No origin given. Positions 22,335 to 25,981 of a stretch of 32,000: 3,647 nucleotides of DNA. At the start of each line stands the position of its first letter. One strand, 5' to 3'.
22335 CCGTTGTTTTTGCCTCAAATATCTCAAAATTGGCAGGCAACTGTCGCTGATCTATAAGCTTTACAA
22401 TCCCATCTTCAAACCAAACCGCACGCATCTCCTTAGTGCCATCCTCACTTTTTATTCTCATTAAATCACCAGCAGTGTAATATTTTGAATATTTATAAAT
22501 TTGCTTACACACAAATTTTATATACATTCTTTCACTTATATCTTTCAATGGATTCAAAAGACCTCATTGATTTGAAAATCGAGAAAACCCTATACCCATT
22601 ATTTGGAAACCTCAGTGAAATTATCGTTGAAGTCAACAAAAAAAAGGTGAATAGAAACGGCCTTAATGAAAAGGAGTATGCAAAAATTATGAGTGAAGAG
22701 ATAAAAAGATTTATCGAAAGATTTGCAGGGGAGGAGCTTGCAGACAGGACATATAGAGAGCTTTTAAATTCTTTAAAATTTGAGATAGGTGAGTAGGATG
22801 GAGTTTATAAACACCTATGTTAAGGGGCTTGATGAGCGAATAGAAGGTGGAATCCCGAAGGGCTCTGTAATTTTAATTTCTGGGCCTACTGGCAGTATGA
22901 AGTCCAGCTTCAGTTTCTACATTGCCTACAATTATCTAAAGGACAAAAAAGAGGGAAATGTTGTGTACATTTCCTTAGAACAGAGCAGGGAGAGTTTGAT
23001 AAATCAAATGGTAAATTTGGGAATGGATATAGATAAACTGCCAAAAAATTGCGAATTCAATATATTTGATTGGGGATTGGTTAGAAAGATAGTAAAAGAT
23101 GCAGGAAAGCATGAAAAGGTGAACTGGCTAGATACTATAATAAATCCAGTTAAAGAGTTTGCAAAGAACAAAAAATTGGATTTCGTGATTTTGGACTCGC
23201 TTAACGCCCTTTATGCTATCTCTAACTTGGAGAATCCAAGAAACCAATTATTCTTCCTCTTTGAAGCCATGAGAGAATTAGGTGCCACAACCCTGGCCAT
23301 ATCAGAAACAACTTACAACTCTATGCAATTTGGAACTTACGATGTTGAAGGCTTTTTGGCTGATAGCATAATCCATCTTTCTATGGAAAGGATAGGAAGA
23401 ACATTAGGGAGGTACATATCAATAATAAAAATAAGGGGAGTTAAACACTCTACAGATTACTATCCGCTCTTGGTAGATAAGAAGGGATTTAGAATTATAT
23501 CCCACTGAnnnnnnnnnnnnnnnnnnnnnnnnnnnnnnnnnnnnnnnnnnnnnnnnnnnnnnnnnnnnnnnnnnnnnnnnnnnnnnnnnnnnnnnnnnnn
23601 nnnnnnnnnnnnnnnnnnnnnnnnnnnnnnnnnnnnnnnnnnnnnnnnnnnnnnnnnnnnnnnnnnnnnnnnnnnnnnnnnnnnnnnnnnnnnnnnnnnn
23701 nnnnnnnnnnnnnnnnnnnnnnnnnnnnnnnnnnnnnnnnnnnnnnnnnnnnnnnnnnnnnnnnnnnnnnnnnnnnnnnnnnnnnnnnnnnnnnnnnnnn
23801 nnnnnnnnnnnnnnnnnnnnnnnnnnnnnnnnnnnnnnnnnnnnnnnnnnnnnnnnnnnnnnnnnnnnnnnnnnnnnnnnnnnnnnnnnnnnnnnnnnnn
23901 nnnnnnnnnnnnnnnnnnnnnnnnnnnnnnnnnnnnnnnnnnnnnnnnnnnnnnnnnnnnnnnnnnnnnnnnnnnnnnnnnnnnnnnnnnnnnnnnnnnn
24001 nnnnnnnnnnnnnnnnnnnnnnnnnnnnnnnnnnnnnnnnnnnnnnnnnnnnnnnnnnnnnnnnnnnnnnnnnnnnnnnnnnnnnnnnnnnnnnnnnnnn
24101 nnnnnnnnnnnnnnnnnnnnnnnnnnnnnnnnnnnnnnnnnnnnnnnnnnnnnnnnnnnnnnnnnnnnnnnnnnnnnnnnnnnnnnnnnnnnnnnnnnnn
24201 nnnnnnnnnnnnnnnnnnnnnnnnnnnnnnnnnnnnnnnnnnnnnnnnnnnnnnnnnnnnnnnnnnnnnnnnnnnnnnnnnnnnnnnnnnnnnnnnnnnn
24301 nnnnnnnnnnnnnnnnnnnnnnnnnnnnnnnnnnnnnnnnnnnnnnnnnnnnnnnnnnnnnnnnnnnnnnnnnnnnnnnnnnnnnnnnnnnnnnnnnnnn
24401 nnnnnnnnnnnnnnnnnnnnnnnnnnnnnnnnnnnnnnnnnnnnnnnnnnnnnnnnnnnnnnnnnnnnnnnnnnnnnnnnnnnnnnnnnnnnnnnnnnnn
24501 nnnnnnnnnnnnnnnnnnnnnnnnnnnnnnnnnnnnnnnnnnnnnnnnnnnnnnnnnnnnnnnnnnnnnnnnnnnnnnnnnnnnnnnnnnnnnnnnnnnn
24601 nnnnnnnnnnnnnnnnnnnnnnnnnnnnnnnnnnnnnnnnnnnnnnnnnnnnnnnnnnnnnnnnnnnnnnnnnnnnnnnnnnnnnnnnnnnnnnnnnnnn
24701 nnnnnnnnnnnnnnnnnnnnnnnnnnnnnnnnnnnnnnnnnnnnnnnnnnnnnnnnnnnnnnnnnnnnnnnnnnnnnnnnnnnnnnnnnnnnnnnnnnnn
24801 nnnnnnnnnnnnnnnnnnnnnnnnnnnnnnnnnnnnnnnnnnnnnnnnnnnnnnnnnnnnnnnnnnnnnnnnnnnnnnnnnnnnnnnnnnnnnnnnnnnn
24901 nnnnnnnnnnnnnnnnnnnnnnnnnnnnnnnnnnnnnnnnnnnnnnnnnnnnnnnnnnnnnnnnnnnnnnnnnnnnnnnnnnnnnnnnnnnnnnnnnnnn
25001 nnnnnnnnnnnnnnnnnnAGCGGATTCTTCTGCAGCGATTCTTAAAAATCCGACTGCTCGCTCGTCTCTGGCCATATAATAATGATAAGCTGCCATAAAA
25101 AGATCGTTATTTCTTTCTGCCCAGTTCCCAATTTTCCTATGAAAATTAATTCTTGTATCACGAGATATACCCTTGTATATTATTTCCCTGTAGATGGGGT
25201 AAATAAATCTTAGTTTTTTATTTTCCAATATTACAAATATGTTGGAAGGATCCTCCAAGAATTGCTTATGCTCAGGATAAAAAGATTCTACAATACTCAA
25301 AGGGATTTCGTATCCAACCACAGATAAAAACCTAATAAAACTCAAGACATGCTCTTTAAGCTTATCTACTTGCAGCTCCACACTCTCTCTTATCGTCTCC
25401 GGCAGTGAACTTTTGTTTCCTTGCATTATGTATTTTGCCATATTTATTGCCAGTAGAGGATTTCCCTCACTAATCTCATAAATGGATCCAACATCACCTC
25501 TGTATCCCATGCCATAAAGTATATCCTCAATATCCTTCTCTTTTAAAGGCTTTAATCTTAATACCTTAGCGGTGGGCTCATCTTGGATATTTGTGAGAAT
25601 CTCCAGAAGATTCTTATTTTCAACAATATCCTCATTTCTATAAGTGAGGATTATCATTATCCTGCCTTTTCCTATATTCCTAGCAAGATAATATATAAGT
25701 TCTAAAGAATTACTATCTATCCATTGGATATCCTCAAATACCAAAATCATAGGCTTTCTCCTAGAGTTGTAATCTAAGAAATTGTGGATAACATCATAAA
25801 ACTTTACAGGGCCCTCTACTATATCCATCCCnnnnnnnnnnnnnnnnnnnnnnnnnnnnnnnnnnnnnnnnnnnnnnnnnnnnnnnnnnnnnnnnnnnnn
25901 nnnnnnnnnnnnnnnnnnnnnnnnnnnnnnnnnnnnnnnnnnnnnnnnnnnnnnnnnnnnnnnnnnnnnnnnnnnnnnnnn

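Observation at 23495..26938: STAND-type NTPase whose P-loop domain is split by about 270 aa made of two DUF835-like modules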

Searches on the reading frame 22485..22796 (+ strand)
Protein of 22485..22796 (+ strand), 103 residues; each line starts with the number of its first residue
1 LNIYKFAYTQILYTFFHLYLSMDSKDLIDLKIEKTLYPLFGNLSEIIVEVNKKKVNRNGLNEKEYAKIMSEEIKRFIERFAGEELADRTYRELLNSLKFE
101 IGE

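Call 3: search_protein_families(library=pfam, proteins=[window:22485-22796:+], max_evalue=1)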
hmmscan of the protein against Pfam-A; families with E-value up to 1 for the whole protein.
window:22485-22796:+ (103 aa): 1 family
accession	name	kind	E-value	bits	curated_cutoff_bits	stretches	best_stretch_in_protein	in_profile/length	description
PF00771.25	FHIPEP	-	0.069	12.1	29.1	1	18-98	406-486/657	FHIPEP family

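Call 55: search_protein_families(library=padloc, proteins=[window:22485-22793:+], max_evalue=0.01)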
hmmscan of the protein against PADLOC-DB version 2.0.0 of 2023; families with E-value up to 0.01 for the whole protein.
window:22485-22793:+ (103 aa): 0 families

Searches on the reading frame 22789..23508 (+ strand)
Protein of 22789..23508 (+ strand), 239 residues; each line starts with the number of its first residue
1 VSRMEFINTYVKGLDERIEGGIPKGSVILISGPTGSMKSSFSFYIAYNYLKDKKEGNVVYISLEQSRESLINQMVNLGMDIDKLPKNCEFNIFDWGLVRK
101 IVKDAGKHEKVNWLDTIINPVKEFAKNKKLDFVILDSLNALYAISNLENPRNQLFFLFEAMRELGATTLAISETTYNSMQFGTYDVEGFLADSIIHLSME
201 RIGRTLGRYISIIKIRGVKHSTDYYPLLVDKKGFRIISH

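Call 3: search_protein_families(library=pfam, proteins=[window:22789-23508:+], max_evalue=1)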
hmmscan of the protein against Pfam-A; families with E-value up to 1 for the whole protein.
window:22789-23508:+ (239 aa): 8 families
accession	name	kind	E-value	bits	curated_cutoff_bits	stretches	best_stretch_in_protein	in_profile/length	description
PF06745.19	ATPase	-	9.2e-45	153.2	26.6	1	7-238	1-228/231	KaiC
PF13481.12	AAA_25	-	4.5e-10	39.9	27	1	14-153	22-167/195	AAA domain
PF03796.21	DnaB_C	-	9.1e-08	32.2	27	1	8-144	3-144/255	DnaB-like helicase C terminal domain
PF00154.27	RecA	-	0.00038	20.4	27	1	14-84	40-107/262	recA bacterial DNA recombination protein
PF20720.3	nSTAND3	-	0.012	15.7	27.2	1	26-69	18-59/155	Novel STAND NTPase 3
PF15059.11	Speriolin_C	-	0.097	13.1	27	1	60-145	53-138/148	Speriolin C-terminus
PF10483.15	Elong_Iki1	-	0.12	12.4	22.5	1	53-170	39-127/292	Elongator subunit Iki1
PF00437.27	T2SSE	-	0.12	11.4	24.9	1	27-68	144-181/370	Type II/IV secretion system protein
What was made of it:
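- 22789..23508 (+): Neighbouring single-domain KaiC-like ATPase (239 aa), convergent, with its 3' end overlapping the STAND gene by 14 nt. It is a candidate partner only. PF06745 (KaiC) 153 bits (call 3).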

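Call 4: search_protein_families(library=ncbifam, proteins=[window:22789-23508:+], max_evalue=1)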
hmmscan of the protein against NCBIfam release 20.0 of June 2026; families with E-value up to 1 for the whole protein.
window:22789-23508:+ (239 aa): 23 families
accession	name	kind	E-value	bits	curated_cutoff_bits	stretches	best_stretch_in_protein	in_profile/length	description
NF006799.0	PRK09302.1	equivalog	8.1e-35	120.3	408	1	5-237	11-239/515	circadian clock protein KaiC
TIGR03881.1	KaiC_arch_4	hypoth_equivalog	1.5e-27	96.8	247.8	1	7-237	3-229/231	KaiC domain-containing protein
TIGR03877.1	thermo_KaiC_1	hypoth_equivalog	1.9e-26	93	307.25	1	6-236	3-232/238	KaiC domain-containing protein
TIGR03880.1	KaiC_arch_3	hypoth_equivalog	3.5e-24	85.6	249.45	1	11-237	2-218/224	KaiC domain-containing protein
NF004723.0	PRK06067.1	subfamily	2.7e-20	72.9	194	1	3-223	12-220/243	flagellar accessory protein FlaH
NF052589.1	ArlH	equivalog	4.4e-20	72.4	215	1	14-223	9-208/229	archaellum protein ArlH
TIGR02655.1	circ_KaiC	equivalog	9.3e-20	70.7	546.25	1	7-237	3-229/484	circadian clock protein KaiC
NF006320.0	PRK08533.1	equivalog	1.5e-12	47.6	215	1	13-219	12-205/230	flagellar accessory protein FlaH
TIGR03878.1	thermo_KaiC_2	hypoth_equivalog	1.8e-07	30.8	232.2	1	18-191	29-192/259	KaiC domain-containing protein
TIGR02237.1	recomb_radB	equivalog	1.8e-06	28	172.4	1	14-148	1-116/210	DNA repair and recombination protein RadB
TIGR00416.1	sms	equivalog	9.8e-06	24.6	403.05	1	8-143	77-184/454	DNA repair protein RadA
NF003301.0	PRK04301.1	equivalog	1.6e-05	24.2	259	1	5-141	81-209/316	DNA repair and recombination protein RadA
TIGR00665.1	DnaB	equivalog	3.5e-05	22.8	385.25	1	7-82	178-251/435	replicative DNA helicase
NF004629.0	PRK05973.1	equivalog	0.00049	19.2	156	1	18-94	57-131/237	DNA helicase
NF006861.0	PRK09361.1-1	equivalog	0.0007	19.2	278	1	6-146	4-130/235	DNA repair and recombination protein RadB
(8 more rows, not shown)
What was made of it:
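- On DUF835 / iKaiC (PF05763): NCBIfam FlaH matches at E 9e-5 (call 4).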

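Call 55: search_protein_families(library=padloc, proteins=[window:22789-23505:+], max_evalue=0.01)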
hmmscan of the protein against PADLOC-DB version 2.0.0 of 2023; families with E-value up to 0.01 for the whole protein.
window:22789-23505:+ (239 aa): 1 family
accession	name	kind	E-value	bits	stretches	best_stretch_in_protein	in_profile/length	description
PDLC04140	mad8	-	5.2e-06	24.2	1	21-147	23-99/314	mads_8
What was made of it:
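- There is a weak PADLOC 'mad8' hit, E 3.6e-4 (call 55).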

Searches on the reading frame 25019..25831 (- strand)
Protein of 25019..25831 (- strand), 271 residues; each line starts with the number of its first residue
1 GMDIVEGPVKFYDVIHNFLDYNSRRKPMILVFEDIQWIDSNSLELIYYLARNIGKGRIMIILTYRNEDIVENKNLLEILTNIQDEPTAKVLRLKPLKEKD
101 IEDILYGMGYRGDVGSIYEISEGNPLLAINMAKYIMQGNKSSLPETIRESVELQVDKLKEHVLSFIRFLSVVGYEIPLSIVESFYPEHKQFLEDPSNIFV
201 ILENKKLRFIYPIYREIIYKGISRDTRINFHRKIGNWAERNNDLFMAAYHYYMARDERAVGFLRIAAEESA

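Call 6: search_protein_families(library=pfam, proteins=[window:25019-25831:-], max_evalue=1)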
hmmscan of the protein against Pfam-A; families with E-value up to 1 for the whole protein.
seq(271 aa): 1 family
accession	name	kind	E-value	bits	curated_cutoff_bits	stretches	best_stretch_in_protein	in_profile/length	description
PF13191.12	AAA_16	-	8.6e-08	33.3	32.6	1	10-61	115-167/167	AAA ATPase domain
